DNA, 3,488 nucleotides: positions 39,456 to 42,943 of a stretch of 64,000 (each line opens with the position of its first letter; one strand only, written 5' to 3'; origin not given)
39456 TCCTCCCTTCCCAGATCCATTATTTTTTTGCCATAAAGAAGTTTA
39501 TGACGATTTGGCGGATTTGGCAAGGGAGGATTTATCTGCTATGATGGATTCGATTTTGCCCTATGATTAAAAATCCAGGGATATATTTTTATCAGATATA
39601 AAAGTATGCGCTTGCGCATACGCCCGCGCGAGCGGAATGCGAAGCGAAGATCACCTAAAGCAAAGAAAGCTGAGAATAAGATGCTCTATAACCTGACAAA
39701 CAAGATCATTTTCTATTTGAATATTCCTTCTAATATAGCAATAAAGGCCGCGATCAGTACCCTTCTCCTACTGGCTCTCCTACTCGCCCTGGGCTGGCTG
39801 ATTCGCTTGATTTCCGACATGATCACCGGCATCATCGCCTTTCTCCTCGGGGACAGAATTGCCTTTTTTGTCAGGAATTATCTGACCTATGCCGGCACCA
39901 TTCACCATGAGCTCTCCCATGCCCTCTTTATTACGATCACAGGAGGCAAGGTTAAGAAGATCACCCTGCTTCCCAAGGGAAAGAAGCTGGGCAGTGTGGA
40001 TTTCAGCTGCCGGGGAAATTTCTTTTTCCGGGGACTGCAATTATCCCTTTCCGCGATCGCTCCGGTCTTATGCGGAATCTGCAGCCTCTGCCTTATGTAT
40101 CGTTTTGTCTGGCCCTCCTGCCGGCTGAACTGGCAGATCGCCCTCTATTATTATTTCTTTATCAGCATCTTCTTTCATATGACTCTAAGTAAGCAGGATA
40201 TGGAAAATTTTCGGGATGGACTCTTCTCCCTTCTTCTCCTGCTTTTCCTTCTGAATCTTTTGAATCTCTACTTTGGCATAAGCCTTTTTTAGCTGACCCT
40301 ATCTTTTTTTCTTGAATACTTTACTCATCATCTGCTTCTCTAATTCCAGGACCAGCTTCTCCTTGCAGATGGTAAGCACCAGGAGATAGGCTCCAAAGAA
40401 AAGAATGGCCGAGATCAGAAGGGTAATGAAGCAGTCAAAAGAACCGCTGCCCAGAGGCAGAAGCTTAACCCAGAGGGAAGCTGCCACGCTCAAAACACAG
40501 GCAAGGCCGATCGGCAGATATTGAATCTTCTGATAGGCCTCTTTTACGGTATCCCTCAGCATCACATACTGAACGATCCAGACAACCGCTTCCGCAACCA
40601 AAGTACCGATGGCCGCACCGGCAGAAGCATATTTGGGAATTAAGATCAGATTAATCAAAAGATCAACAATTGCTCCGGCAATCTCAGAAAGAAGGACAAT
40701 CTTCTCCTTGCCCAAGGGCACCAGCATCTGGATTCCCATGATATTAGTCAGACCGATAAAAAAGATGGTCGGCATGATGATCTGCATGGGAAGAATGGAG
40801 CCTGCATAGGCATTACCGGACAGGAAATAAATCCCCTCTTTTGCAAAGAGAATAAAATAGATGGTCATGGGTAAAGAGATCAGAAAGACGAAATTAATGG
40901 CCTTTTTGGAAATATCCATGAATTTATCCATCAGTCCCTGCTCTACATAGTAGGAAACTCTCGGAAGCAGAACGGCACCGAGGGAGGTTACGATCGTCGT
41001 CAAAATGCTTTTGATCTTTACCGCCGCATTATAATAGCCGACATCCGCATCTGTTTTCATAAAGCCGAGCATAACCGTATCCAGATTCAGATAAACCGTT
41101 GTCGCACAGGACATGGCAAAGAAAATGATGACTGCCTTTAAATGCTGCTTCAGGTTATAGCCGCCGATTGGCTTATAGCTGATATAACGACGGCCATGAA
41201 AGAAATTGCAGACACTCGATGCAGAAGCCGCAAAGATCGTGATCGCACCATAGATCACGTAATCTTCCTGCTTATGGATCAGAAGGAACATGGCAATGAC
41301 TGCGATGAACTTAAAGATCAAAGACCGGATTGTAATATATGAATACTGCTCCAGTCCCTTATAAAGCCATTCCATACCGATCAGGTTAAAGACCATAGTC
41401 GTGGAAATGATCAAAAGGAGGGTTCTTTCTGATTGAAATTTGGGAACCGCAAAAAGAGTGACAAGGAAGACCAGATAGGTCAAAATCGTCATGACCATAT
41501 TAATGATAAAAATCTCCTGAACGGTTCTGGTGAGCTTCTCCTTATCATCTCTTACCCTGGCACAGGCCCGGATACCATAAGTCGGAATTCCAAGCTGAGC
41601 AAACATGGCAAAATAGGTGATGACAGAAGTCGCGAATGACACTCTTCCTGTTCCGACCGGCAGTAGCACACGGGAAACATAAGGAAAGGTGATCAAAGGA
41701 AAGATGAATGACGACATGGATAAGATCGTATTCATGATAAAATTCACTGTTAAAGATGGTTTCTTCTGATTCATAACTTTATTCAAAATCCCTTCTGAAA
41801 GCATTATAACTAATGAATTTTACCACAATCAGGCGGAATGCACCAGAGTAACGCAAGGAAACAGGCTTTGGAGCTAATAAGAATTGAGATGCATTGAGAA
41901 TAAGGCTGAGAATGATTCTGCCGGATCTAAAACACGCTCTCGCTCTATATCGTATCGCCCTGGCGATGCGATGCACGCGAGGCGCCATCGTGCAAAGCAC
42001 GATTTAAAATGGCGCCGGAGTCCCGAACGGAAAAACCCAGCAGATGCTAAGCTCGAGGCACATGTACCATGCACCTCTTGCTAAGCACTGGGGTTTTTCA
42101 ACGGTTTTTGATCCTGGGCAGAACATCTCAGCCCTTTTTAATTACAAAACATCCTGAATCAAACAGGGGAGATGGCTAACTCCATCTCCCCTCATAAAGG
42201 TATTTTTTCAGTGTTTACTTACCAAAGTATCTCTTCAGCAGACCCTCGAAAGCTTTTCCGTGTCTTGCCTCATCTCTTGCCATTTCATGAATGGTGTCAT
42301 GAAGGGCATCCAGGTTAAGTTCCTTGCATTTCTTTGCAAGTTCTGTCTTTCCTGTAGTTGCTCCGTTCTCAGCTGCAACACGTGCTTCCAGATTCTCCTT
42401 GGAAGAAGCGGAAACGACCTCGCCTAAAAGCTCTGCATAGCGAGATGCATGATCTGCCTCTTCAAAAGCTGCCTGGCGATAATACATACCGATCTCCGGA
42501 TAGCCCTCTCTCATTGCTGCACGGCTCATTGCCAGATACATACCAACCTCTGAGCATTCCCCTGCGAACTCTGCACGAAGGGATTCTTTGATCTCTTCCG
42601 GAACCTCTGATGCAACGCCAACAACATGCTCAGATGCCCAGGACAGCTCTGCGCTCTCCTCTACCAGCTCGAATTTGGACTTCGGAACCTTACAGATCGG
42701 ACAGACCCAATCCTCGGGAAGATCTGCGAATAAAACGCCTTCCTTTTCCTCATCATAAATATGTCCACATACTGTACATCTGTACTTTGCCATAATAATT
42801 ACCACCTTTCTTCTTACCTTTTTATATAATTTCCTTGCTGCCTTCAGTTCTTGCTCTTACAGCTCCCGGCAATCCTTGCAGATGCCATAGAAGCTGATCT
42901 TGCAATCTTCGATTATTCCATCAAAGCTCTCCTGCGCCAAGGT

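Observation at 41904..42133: Repeat-within-repeat: copy B of the long hairpin carries an 83-nt insertion of a second, smaller structured module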

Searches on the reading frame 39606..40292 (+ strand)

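Call 48: search_protein_families(library=pfam, proteins=[window:39606-40292:+], max_evalue=0.001)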
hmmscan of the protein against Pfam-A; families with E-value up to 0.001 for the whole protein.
window:39606-40292:+ (228 aa): 1 family
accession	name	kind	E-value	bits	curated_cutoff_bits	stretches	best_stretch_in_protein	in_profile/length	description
PF11667.14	DUF3267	-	0.00098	19.9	27.1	1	98-199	5-94/108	Putative zincin peptidase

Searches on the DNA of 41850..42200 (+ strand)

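Call 11: search_rna_families(source=window, start=41850, end=42200, threshold=evalue, max_evalue=10, show_alignments=3)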
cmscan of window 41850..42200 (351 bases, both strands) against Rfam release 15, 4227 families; matches with E-value up to 10: 5.
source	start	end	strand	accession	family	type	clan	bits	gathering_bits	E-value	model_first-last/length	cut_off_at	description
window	42050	42156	-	RF01909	CDKN2B-AS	Gene; lncRNA;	-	13.4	80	4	44-150/150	no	CDKN2B antisense RNA 1 intronic convserved region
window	42021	42062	-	RF00651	mir-221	Gene; miRNA;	-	11.8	46.6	6.9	1-84/84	no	mir-221 microRNA precursor family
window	42004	42167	-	RF01946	KCNQ1OT1_1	Gene; lncRNA;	-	10.7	70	0.072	307-464/464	no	KCNQ1 overlapping transcript 1 conserved region 1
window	42157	42194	-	RF01123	sR35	Gene; snRNA; snoRNA; CD-box;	-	10.5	60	4.4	25-57/57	no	Small nucleolar RNA sR35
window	42145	42160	-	RF03037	PAGEV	Gene; sRNA;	-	9.8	61.1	3.5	10-25/185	no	PAGEV RNA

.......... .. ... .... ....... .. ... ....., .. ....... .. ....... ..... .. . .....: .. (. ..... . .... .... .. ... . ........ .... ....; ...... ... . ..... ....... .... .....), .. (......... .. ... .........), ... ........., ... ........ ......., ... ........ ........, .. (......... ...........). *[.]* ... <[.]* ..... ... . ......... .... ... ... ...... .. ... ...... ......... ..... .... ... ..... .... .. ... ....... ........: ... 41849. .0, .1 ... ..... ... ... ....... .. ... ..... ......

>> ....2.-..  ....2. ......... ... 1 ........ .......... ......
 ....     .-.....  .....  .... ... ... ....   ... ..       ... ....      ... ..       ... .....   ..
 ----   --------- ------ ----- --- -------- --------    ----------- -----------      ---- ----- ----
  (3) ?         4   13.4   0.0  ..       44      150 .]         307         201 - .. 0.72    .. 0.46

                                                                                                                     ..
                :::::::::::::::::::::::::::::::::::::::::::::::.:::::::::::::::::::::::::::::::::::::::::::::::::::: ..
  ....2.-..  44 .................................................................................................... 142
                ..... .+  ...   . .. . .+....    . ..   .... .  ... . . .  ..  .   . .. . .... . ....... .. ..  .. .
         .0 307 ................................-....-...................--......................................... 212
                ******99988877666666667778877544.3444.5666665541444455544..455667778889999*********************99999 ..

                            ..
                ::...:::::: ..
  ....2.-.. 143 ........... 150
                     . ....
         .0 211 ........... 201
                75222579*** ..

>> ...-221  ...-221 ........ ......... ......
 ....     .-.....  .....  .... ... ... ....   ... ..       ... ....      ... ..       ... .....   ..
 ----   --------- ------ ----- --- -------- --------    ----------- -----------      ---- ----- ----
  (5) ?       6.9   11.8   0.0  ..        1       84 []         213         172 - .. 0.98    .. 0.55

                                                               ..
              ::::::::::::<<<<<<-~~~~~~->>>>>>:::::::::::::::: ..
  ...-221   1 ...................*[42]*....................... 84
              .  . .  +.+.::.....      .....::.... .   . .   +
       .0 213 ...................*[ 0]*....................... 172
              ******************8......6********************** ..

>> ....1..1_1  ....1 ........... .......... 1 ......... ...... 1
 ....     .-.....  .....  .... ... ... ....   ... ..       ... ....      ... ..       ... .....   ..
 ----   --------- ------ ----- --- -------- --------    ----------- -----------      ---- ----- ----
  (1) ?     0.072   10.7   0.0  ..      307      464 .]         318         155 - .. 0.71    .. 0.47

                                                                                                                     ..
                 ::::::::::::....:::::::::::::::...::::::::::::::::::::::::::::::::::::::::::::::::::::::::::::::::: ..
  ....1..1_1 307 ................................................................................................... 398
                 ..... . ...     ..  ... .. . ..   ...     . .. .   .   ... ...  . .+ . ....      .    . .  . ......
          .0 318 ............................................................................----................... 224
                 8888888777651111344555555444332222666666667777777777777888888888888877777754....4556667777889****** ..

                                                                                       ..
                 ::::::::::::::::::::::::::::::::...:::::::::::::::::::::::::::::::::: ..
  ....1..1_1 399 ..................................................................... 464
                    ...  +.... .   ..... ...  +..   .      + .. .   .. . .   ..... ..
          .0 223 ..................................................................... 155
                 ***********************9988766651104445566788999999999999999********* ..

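Call 77: search_dna_similar(query=window:41895-42150:+, collection=plasmids, mode=distant, max_evalue=0.01, max_rows=10)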
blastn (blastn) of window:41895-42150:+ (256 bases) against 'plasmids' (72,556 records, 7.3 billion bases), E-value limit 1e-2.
No match.

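Call 78: search_dna_similar(query=window:41895-42150:+, collection=phages, mode=distant, max_evalue=0.01, max_rows=10)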
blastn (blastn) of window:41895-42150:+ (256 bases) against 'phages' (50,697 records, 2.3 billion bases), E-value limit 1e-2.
No match.

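Call 82: search_rna_families(source=window, start=41940, end=42045, threshold=evalue, max_evalue=10, show_alignments=2)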
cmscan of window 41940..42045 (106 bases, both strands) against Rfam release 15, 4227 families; matches with E-value up to 10: 1.
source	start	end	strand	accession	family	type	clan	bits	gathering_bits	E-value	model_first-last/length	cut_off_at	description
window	41974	42041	+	RF02987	GA-cis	Gene; sRNA;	-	21.9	34.7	0.0065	1-88/88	no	GA-cis RNA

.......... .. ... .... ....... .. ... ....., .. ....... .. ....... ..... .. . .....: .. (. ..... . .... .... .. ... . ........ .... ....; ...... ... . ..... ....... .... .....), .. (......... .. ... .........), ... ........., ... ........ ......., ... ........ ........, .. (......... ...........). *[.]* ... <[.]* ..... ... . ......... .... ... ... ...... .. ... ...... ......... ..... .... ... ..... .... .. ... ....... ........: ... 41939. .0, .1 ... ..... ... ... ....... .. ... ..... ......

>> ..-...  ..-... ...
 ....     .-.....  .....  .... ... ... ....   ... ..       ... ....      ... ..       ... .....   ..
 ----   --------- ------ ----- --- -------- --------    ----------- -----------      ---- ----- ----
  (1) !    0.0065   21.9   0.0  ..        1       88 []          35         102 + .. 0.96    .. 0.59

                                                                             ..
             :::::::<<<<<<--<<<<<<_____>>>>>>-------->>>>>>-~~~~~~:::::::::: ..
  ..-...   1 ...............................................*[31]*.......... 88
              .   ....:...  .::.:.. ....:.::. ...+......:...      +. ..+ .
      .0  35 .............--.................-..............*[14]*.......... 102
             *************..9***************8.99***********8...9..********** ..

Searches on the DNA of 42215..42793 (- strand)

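Call 54: search_rna_families(source=L001, start=3630, end=3830, threshold=evalue, max_evalue=10)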
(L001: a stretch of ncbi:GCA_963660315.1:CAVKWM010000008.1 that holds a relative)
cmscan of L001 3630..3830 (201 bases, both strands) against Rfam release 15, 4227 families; matches with E-value up to 10: 3.
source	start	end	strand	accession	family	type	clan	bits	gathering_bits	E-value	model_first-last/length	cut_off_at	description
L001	3692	3744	-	RF02987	GA-cis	Gene; sRNA;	-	24.2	34.7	0.003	1-88/88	no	GA-cis RNA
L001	3740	3774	-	RF00872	mir-652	Gene; miRNA;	-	13.5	73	4.2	1-82/82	no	mir-652 microRNA precursor family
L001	3634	3649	+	RF03037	PAGEV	Gene; sRNA;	-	7.5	61.1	8.9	10-25/185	no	PAGEV RNA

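Call 55: search_rna_families(source=L001, start=3660, end=3800, threshold=evalue, max_evalue=1, show_alignments=2)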
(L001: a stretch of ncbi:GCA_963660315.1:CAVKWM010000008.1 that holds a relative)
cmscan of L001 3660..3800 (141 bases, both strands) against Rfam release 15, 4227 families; matches with E-value up to 1: 1.
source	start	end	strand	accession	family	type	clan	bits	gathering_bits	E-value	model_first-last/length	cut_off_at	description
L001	3692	3744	-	RF02987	GA-cis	Gene; sRNA;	-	24.2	34.7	0.0021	1-88/88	no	GA-cis RNA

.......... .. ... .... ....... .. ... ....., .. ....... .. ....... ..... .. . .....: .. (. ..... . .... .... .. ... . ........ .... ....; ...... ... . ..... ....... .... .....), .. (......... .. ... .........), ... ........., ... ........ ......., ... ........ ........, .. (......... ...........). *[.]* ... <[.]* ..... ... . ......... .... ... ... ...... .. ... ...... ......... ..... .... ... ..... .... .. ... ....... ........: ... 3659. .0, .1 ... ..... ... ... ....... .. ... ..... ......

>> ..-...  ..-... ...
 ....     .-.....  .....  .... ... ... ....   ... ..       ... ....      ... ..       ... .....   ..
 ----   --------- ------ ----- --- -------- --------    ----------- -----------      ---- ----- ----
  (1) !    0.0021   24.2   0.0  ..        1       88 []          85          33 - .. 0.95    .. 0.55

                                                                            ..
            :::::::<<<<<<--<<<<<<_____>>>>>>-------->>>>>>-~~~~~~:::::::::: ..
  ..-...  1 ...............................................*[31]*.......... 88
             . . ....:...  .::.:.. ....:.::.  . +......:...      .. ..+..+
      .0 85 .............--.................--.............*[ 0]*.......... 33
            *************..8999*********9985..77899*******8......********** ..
